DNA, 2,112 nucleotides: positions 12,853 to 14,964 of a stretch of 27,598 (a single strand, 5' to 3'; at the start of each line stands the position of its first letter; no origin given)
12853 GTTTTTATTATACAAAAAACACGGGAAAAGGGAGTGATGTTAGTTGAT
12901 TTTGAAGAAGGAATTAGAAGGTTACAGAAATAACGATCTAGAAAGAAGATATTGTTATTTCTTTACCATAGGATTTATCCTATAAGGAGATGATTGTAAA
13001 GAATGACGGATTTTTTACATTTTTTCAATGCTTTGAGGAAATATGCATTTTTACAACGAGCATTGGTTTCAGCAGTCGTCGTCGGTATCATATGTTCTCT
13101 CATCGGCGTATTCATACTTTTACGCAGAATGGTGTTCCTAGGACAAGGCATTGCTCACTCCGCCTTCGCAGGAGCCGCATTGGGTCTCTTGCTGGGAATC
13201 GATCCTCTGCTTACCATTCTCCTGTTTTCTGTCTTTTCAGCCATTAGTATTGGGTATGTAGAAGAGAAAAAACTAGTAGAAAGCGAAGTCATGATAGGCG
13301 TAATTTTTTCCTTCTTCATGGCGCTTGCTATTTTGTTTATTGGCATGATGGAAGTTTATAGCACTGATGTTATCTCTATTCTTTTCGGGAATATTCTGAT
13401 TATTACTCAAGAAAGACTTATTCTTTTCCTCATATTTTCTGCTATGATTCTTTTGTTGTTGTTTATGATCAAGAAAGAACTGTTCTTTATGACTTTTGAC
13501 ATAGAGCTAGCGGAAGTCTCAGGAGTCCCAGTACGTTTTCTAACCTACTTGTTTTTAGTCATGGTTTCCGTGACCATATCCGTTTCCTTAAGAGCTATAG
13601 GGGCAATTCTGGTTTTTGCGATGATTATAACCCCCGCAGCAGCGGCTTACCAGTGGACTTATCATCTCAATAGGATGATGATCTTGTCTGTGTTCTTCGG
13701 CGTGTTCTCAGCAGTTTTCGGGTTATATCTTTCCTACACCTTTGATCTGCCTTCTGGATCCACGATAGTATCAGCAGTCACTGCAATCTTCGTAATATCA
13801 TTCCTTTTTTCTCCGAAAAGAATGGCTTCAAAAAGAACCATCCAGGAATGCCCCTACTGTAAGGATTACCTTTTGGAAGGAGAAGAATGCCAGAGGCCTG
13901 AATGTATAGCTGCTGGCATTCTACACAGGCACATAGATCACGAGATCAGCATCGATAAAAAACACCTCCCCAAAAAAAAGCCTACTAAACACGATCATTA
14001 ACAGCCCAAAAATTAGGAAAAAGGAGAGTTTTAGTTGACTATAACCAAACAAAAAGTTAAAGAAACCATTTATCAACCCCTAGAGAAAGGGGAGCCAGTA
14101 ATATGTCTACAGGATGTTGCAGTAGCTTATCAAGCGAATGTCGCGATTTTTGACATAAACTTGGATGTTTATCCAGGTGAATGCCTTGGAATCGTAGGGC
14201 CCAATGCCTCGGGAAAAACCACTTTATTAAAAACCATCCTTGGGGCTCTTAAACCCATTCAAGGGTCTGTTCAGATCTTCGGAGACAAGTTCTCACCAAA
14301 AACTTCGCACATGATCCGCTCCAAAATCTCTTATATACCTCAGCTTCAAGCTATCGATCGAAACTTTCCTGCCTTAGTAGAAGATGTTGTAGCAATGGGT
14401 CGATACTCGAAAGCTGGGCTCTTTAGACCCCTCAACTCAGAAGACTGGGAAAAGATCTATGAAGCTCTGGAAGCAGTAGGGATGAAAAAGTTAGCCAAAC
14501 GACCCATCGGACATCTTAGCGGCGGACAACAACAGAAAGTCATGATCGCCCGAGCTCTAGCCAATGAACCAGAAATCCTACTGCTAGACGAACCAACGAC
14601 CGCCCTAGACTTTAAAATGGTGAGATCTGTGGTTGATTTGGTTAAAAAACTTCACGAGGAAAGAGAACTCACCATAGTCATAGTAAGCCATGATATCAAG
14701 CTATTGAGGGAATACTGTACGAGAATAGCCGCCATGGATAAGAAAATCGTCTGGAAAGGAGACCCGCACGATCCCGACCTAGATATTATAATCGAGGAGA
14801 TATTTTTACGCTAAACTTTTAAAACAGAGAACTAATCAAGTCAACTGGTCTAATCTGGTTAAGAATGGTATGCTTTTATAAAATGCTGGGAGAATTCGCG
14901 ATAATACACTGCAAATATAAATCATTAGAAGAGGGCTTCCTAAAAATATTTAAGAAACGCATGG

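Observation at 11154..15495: NikR paired with a Zn-type ABC importer: candidate new metal regulon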

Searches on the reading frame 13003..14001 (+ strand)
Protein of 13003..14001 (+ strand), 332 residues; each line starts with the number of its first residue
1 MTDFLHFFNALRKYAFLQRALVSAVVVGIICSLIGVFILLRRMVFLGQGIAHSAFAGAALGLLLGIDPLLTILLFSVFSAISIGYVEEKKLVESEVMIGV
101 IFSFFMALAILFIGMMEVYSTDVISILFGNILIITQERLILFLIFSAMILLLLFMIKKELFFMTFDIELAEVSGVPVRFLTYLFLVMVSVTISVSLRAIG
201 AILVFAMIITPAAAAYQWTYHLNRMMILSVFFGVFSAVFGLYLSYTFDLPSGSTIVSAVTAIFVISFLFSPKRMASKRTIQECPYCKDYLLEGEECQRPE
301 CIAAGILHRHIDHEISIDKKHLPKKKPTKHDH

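Call 5: search_protein_families(library=pfam, proteins=[window:13003-14001:+])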
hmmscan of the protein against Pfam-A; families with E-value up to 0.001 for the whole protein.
window:13003-14001:+ (332 aa): 2 families
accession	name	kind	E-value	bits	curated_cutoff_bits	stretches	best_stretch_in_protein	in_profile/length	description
PF00950.22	ABC-3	-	1e-73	248.5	20.1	1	14-269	2-257/258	ABC 3 transport family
PF01032.23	FecCD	-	1.9e-09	37.4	26.5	1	49-268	78-305/311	FecCD transport family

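Call 6: search_protein_families(library=ncbifam, proteins=[window:13003-14001:+])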
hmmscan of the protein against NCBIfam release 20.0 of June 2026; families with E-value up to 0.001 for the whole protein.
window:13003-14001:+ (332 aa): 4 families
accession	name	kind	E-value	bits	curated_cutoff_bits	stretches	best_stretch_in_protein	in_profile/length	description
NF040927.1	ABC_perm_SloB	subfamily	2.2e-62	211.3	460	1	7-274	2-268/271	metal ABC transporter permease subunit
TIGR03770.1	anch_rpt_perm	equivalog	2.2e-51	175.2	296.8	1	7-270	5-270/270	anchored repeat-type ABC transporter permease subunit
NF040871.1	AztB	equivalog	2.5e-51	174.9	280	1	13-257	8-252/254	zinc ABC transporter permease AztB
NF007089.0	PRK09543.1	equivalog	8.4e-33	114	284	1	21-268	9-256/261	zinc ABC transporter permease subunit ZnuB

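Call 97: find_homologous_proteins(query=window:13003-14001:+, max_evalue=1e-90)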
Query window:13003-14001:+ (332 aa): 135 proteins with E <= 1e-90 among 8000 candidates; the best 120 are listed. Only proteins of 182 to 581 residues were searched: fused or split forms outside these lengths cannot appear, so this answer is no evidence that the protein stands alone or is whole; lengths 'longer' or 'shorter' looks for them.
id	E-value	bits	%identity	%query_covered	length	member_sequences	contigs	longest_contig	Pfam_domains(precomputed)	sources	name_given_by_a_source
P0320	9.9e-200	681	96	100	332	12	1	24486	PF01032.24,PF00950.23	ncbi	-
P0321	3.3e-181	620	85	100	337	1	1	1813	PF01032.24,PF00950.23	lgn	-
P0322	7.8e-132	458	62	100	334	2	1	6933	PF01032.24,PF00950.23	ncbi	ncbi:MAG: metal ABC transporter permease [Candidatus Hermodarchaeota archaeon]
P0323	1.4e-125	438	64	100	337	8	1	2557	PF01032.24,PF00950.23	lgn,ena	-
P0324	1.5e-124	434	62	100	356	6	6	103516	PF01032.24,PF00950.23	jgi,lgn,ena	-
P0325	1.8e-124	434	63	96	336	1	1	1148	PF01032.24,PF00950.23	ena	-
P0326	9.9e-124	431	61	99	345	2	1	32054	PF01032.24,PF00950.23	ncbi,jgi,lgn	-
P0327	5.0e-123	429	58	100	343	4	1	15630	PF01032.24,PF00950.23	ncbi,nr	ncbi:MAG: metal ABC transporter permease [Asgard group archaeon]|nr:metal ABC transporter permease [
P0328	1.6e-122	428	60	100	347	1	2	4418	PF01032.24,PF00950.23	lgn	-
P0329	1.4e-121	424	58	100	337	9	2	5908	PF01032.24,PF00950.23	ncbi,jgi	ncbi:MAG: metal ABC transporter permease [Candidatus Heimdallarchaeota archaeon]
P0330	3.5e-121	423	58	100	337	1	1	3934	PF01032.24,PF00950.23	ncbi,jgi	ncbi:MAG: metal ABC transporter permease [Candidatus Heimdallarchaeota archaeon]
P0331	5.2e-121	423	59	100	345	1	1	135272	PF01032.24,PF00950.23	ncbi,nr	ncbi:MAG: iron chelate uptake ABC transporter family permease subunit [Candidatus Heimdallarchaeota 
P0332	6.7e-121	422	58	100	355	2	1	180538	PF01032.24,PF00950.23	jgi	-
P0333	2.3e-120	420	59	100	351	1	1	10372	PF01032.24,PF00950.23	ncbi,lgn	ncbi:MAG: metal ABC transporter permease [Candidatus Thorarchaeota archaeon]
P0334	5.5e-120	419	60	99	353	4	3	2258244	PF01032.24,PF00950.23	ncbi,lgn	-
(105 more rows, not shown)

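Call 101: find_encoding_contigs(protein=P0320, flank=5000, max_places=3)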
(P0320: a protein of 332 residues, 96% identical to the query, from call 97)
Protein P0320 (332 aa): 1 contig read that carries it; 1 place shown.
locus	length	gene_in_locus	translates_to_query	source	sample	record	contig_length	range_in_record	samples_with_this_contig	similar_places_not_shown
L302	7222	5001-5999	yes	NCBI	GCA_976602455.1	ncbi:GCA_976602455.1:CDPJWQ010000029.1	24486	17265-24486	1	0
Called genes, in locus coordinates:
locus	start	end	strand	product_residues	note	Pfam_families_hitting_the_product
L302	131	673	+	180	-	-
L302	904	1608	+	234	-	PF01048:PNP_UDP_1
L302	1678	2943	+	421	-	PF01979:Amidohydro_1, PF07969:Amidohydro_3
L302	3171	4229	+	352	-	PF01297:ZnuA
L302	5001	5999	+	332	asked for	PF00950:ABC-3, PF01032:FecCD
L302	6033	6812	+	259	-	PF00005:ABC_tran, PF02463:SMC_N (weak), PF13304:AAA_21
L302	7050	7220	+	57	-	?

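Call 102: find_encoding_contigs(protein=P0321, flank=3000, max_places=3)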
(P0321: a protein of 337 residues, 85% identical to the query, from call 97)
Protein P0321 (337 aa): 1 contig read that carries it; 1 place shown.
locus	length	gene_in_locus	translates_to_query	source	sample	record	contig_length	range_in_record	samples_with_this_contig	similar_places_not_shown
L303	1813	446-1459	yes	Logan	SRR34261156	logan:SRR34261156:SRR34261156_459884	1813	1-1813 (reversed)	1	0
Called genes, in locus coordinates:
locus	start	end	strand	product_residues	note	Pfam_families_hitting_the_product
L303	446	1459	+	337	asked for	PF00950:ABC-3, PF01032:FecCD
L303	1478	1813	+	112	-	?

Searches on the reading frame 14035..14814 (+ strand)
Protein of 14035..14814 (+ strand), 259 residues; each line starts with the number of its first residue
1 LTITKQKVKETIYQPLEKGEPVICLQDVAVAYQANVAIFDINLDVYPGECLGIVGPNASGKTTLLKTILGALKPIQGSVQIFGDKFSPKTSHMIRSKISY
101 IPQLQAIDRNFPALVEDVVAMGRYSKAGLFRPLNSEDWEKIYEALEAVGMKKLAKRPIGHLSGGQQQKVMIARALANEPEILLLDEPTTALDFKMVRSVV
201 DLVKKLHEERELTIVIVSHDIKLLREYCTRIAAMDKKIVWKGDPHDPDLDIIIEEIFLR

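Call 5: search_protein_families(library=pfam, proteins=[window:14035-14814:+])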
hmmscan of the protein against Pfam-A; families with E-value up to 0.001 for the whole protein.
window:14035-14814:+ (259 aa): 4 families
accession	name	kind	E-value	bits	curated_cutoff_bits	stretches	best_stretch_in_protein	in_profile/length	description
PF00005.33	ABC_tran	-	3.2e-37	128.6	25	1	40-189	3-137/137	ABC transporter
PF13304.12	AAA_21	-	5.5e-16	59.9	27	2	133-224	202-303/304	AAA domain, putative AbiEii toxin, Type IV TA system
PF02463.25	SMC_N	-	2.4e-07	30.9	40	1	52-226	28-204/220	RecF/RecN/SMC N terminal domain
PF09818.15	ABC_ATPase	-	5.4e-05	22.8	23.2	0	161-223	158-235/283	P-loop domain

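Call 6: search_protein_families(library=ncbifam, proteins=[window:14035-14814:+])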
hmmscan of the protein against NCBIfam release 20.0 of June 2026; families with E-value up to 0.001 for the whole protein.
window:14035-14814:+ (259 aa): 192 families (the best 25 are shown)
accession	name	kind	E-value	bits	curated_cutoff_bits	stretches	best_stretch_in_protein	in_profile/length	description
NF040873.1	AztA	equivalog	3.4e-53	180.1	220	1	32-227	2-185/191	zinc ABC transporter ATP-binding protein AztA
TIGR03771.1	anch_rpt_ABC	equivalog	2.9e-50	171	268.8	1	44-246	2-198/223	anchored repeat-type ABC transporter ATP-binding subunit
NF053840.1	MnTportMntADein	equivalog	6.1e-49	166.8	400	1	24-246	3-218/240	manganese ABC transporter ATP-binding protein MntA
NF007082.0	PRK09536.1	equivalog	7.7e-47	160.3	537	1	21-244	2-223/402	corrinoid ABC transporter ATPase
NF010068.0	PRK13548.1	equivalog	3.3e-46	157.5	261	1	21-246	4-229/261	heme ABC transporter ATP-binding protein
NF011630.0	PRK15056.1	equivalog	2.2e-44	151.7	393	1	22-240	6-220/274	manganese/iron ABC transporter ATP-binding protein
TIGR02315.1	ABC_phnC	equivalog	1.4e-43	149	266.1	1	23-246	2-232/243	phosphonate ABC transporter ATP-binding protein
TIGR04520.1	ECF_ATPase_1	equivalog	5.1e-41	140.9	315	1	25-245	3-221/269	energy-coupling factor transporter ATPase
NF008409.0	PRK11231.1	equivalog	5.9e-41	140.5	375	1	25-250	5-228/255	Fe(3+) dicitrate ABC transporter ATP-binding protein FecE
TIGR01188.1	drrA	subfamily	1e-40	139.9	312.45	1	32-241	3-204/302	daunorubicin resistance ABC transporter, ATP-binding protein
TIGR03873.1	F420-0_ABC_ATP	hypoth_equivalog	1.2e-40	139.4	372.4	1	27-246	6-223/256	putative F420-0 ABC transporter ATP-binding protein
TIGR03410.1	urea_trans_UrtE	equivalog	6.4e-40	137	285.8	1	25-241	3-213/230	urea ABC transporter ATP-binding subunit UrtE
TIGR04521.1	ECF_ATPase_2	equivalog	1.9e-38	132.1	330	1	26-244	4-229/279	energy-coupling factor transporter ATPase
NF000355.4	ribo_prot_ABC_F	equivalog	3.6e-38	131.7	380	1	25-237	5-190/499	ribosomal protection-like ABC-F family protein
NF007863.0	PRK10575.1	equivalog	1.2e-37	129.6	433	1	22-246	11-234/265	Fe3+-hydroxamate ABC transporter ATP-binding protein FhuC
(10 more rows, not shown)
